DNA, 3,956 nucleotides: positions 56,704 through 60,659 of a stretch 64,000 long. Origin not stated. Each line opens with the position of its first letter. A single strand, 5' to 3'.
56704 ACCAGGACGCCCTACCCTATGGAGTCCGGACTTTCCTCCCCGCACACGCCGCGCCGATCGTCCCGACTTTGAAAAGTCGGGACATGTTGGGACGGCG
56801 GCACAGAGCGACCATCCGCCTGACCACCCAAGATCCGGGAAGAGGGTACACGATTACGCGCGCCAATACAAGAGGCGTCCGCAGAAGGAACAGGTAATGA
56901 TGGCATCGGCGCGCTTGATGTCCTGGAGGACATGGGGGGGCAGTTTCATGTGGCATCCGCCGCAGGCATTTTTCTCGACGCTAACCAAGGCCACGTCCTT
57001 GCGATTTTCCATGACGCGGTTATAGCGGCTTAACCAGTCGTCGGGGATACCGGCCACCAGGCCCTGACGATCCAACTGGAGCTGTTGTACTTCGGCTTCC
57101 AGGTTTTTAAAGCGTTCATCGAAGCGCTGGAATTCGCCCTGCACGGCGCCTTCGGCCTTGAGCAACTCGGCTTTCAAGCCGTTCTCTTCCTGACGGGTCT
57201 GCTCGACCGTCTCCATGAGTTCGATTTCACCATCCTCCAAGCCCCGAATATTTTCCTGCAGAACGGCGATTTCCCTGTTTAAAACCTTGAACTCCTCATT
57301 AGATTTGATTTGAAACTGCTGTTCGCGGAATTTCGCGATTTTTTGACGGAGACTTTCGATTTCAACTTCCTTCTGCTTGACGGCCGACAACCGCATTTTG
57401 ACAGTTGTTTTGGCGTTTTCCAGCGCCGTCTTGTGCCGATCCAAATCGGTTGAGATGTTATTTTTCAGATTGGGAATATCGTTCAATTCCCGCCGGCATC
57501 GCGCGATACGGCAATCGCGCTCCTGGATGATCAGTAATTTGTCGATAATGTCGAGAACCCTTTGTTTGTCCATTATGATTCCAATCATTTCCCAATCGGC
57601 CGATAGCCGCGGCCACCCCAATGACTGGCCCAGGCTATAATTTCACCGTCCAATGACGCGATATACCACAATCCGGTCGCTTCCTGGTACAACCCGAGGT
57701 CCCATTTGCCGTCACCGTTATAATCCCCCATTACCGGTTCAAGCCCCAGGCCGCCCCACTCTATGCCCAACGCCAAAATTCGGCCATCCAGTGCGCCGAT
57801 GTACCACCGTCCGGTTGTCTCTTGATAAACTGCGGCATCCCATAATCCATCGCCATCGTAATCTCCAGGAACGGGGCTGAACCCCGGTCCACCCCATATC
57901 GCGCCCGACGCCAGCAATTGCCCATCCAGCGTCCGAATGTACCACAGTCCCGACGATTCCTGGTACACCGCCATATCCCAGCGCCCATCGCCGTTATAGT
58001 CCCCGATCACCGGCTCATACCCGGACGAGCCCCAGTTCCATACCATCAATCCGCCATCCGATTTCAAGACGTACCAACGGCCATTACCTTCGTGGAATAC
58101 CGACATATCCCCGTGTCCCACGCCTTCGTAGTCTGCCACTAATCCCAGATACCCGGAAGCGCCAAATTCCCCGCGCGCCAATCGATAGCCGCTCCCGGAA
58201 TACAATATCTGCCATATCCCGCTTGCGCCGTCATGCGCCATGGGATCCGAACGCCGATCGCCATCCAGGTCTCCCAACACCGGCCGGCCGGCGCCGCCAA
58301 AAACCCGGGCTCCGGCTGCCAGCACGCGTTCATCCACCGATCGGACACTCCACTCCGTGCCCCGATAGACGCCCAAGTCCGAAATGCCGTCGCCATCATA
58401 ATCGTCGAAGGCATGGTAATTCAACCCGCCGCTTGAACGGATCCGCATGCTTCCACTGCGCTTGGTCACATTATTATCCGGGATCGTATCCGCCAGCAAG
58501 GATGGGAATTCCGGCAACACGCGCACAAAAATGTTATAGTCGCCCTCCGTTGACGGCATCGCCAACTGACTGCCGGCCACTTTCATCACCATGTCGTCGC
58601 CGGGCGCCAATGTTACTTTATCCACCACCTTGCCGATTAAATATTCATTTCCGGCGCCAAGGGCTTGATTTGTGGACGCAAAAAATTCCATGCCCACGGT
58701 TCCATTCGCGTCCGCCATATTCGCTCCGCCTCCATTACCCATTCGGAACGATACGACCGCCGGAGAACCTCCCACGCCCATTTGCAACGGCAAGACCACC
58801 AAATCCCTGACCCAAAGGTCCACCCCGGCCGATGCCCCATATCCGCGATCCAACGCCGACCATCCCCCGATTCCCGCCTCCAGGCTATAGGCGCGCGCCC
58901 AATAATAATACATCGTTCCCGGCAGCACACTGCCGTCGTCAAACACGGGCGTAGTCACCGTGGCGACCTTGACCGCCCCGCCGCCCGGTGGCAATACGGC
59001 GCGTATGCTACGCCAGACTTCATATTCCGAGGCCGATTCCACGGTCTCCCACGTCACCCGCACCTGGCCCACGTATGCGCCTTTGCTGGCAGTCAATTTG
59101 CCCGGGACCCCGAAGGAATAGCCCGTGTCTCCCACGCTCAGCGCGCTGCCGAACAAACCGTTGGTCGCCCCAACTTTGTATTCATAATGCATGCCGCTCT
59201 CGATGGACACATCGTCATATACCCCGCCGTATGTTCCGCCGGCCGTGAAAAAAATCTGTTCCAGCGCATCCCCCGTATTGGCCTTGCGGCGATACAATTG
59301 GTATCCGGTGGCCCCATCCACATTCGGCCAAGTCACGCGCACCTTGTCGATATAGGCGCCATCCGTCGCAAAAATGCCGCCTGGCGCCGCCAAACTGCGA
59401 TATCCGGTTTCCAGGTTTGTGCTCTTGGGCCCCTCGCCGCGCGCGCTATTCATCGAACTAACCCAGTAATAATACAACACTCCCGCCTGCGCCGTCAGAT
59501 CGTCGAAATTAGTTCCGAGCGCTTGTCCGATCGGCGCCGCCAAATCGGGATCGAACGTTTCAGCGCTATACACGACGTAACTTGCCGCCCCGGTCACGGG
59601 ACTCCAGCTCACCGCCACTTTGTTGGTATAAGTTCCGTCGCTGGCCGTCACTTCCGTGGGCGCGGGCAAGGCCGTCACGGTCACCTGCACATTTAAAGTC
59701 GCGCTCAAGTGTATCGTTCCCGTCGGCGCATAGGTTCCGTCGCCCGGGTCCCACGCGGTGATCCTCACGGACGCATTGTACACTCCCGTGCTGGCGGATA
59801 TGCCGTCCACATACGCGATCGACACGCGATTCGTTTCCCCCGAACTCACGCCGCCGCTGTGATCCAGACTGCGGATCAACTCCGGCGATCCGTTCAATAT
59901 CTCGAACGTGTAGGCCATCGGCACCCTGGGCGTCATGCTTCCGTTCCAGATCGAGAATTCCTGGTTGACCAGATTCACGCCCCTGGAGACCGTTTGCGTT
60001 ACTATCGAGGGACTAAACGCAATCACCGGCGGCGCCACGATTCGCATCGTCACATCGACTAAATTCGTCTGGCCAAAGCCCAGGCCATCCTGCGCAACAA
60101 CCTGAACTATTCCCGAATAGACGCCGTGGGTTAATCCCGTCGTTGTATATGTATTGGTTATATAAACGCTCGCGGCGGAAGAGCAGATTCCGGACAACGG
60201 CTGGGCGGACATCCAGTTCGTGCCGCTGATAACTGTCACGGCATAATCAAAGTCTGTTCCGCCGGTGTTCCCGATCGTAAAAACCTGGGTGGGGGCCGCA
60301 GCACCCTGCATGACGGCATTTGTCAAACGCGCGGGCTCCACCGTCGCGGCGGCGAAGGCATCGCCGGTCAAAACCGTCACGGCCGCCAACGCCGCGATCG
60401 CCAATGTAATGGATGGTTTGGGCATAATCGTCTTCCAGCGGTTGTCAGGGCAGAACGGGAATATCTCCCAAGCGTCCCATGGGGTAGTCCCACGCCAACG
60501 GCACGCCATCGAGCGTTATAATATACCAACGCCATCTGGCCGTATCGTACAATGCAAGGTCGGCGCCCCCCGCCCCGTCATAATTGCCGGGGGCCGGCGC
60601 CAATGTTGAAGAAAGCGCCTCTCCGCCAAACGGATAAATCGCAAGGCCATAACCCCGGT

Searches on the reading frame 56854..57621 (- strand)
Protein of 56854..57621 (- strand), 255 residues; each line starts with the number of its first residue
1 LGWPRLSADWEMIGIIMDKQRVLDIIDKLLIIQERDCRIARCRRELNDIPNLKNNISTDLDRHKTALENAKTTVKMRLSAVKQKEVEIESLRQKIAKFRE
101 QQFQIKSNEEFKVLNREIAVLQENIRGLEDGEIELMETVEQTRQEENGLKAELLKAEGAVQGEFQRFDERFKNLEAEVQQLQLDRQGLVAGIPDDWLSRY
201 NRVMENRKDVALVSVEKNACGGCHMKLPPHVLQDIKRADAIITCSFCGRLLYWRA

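Call 76: search_protein_families(library=pfam, proteins=[window:56854-57621:-], max_evalue=0.00001)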
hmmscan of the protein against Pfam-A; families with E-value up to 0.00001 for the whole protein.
window:56854-57621:- (255 aa): 2 families
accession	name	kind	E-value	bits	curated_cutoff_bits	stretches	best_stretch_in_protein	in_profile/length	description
PF24481.2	CT398_CC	-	1.1e-16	61.7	27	1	33-206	2-178/180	CT398-like coiled coil hairpin domain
PF02591.20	Zn_ribbon_9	-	4.1e-14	52.8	29.1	1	219-251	1-33/33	C4-type zinc ribbon domain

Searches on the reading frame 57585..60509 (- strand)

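Call 76: search_protein_families(library=pfam, proteins=[window:57585-60509:-], max_evalue=0.00001)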
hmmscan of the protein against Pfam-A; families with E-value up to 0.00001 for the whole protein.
window:57585-60509:- (974 aa): 1 family
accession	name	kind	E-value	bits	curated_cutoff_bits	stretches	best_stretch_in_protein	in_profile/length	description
PF13517.12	FG-GAP_3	-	1.1e-08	35.9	26.9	1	837-894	1-61/61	FG-GAP-like repeat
